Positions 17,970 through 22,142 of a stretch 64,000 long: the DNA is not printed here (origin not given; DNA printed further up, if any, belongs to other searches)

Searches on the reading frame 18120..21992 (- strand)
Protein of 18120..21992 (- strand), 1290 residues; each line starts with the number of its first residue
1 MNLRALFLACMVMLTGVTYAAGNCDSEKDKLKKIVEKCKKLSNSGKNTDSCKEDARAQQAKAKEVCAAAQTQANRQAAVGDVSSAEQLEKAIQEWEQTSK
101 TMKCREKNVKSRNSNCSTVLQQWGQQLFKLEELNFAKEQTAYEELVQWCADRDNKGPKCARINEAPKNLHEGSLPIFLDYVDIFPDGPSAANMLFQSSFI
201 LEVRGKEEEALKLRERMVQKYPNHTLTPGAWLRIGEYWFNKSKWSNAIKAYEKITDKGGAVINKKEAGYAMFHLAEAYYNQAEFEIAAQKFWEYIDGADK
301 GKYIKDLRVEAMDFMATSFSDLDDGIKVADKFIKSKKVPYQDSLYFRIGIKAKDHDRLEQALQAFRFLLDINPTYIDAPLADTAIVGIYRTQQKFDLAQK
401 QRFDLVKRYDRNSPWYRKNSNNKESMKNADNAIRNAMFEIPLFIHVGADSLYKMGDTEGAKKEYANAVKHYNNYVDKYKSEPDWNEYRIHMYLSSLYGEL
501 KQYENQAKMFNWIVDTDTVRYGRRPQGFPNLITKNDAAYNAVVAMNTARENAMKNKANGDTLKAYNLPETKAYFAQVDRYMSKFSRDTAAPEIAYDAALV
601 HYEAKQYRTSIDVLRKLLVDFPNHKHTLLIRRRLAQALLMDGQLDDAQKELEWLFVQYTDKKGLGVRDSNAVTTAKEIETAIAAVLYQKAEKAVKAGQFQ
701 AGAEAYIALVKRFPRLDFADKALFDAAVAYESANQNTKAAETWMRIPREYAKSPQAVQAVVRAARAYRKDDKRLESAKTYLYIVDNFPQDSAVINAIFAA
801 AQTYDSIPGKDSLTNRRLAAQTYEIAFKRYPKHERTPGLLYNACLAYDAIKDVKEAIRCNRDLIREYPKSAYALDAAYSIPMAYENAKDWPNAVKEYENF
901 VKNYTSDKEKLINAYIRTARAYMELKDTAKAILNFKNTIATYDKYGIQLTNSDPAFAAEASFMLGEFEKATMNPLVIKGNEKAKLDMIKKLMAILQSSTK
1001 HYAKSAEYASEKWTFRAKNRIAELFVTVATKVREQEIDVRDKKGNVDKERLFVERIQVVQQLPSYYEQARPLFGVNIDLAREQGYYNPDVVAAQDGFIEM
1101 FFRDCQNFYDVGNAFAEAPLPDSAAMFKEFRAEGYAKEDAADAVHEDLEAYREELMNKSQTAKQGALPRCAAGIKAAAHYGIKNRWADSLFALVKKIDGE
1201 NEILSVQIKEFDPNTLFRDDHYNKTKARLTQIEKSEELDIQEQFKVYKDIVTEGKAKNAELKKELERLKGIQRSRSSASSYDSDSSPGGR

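Call 87: search_protein_families(library=pfam, proteins=[window:18120-21992:-], max_evalue=0.001)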
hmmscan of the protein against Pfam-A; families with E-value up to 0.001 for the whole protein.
window:18120-21992:- (1290 aa): 7 families
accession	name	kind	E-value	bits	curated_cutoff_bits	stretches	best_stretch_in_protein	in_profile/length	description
PF13174.12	TPR_6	-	1.9e-20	72.5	26.3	0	449-478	1-30/33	Tetratricopeptide repeat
PF13432.12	TPR_16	-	3.1e-12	47.1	32.7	0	687-744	1-54/65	Tetratricopeptide repeat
PF13525.12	YfiO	-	6e-09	36.4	25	1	840-930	8-98/203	Outer membrane lipoprotein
PF13428.12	TPR_14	-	1.6e-06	28.7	23.5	0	631-658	4-31/44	Tetratricopeptide repeat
PF07719.23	TPR_2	-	2e-06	27.9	27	0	448-473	8-33/34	Tetratricopeptide repeat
PF14559.12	TPR_19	-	1.6e-05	25.6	25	0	602-652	2-49/68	Tetratricopeptide repeat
PF09976.15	TPR_21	-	0.00023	21.4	25.5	0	567-652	52-137/193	Tetratricopeptide repeat-like domain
